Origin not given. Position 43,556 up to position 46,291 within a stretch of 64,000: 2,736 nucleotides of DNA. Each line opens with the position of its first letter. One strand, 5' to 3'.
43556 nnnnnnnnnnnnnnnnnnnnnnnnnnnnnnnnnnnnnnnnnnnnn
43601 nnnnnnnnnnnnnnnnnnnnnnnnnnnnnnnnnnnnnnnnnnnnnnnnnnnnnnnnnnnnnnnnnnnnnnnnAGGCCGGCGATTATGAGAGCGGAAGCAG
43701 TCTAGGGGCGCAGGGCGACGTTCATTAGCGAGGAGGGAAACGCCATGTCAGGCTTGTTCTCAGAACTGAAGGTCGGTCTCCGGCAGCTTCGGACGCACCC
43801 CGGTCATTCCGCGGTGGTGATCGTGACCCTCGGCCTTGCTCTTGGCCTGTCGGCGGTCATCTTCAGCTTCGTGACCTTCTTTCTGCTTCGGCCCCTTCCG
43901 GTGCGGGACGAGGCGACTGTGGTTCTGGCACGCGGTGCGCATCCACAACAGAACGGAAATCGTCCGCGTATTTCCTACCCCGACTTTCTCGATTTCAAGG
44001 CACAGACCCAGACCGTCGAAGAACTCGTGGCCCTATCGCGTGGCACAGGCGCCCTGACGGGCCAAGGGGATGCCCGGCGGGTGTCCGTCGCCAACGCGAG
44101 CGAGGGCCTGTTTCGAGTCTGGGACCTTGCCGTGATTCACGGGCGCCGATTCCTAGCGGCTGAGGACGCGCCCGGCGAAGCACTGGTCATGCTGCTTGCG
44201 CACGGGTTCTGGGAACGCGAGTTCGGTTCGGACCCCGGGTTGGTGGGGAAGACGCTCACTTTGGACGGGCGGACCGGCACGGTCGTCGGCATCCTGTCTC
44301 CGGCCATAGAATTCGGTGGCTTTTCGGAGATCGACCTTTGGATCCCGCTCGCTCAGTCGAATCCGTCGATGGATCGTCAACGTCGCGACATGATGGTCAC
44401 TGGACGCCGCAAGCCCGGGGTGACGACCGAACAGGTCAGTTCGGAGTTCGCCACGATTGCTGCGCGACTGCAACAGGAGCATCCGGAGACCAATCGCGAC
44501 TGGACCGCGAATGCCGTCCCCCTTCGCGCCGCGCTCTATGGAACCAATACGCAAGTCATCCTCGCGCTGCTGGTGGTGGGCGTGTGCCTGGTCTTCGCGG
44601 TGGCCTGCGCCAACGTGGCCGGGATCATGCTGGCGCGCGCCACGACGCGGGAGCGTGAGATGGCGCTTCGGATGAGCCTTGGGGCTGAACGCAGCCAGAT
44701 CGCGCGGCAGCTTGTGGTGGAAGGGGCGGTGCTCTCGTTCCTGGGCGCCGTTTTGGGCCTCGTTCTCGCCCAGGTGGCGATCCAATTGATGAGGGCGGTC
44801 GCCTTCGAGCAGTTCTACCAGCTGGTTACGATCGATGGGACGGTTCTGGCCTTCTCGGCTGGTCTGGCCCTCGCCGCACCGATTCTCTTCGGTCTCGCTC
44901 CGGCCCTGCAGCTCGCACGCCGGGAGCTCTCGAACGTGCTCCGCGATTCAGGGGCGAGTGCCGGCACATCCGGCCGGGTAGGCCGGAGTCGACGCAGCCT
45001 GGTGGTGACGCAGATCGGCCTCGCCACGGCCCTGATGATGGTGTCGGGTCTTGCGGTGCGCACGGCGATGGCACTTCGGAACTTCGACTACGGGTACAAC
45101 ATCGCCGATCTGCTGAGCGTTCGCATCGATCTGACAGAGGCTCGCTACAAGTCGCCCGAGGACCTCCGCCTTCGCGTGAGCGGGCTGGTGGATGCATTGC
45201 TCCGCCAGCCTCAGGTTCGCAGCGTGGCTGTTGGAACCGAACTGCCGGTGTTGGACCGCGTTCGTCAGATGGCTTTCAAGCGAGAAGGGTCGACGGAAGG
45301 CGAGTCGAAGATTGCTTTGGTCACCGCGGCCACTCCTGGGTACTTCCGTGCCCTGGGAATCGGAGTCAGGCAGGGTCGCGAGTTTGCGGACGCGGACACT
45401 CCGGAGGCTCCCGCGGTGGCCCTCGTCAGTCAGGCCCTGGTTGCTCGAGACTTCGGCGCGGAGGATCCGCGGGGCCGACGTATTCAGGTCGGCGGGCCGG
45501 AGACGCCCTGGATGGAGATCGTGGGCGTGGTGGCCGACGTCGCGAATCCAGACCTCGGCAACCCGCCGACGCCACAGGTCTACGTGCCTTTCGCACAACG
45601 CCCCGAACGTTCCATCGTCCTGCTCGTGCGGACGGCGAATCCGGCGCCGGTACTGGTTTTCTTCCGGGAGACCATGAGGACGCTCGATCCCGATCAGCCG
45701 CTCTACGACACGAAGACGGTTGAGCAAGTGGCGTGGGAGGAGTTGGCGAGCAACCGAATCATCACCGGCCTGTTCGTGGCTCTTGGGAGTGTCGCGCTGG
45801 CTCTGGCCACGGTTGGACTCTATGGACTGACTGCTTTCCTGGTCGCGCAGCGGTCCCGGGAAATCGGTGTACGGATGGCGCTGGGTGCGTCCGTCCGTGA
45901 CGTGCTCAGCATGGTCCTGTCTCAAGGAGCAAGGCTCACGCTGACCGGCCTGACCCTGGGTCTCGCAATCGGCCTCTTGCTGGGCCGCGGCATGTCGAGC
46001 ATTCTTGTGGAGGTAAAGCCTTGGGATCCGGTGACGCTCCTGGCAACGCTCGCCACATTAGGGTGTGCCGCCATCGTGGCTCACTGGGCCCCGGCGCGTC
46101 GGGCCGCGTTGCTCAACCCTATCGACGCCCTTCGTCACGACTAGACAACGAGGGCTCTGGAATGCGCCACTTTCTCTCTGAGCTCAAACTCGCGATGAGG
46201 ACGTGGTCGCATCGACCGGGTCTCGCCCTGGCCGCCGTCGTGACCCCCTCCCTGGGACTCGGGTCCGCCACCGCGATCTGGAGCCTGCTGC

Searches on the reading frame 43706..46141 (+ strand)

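Call 14: search_protein_families(library=pfam, proteins=[window:43706-46141:+], max_evalue=0.00001)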
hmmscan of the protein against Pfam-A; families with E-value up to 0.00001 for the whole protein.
window:43706-46141:+ (812 aa): 2 families
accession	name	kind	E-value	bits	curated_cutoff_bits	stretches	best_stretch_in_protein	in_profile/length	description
PF12704.14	MacB_PCD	-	2.4e-34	119.9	27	2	39-249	3-205/207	MacB-like periplasmic core domain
PF02687.27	FtsX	-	4.3e-25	88.5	25.5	2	293-407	4-119/120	FtsX-like permease C-terminal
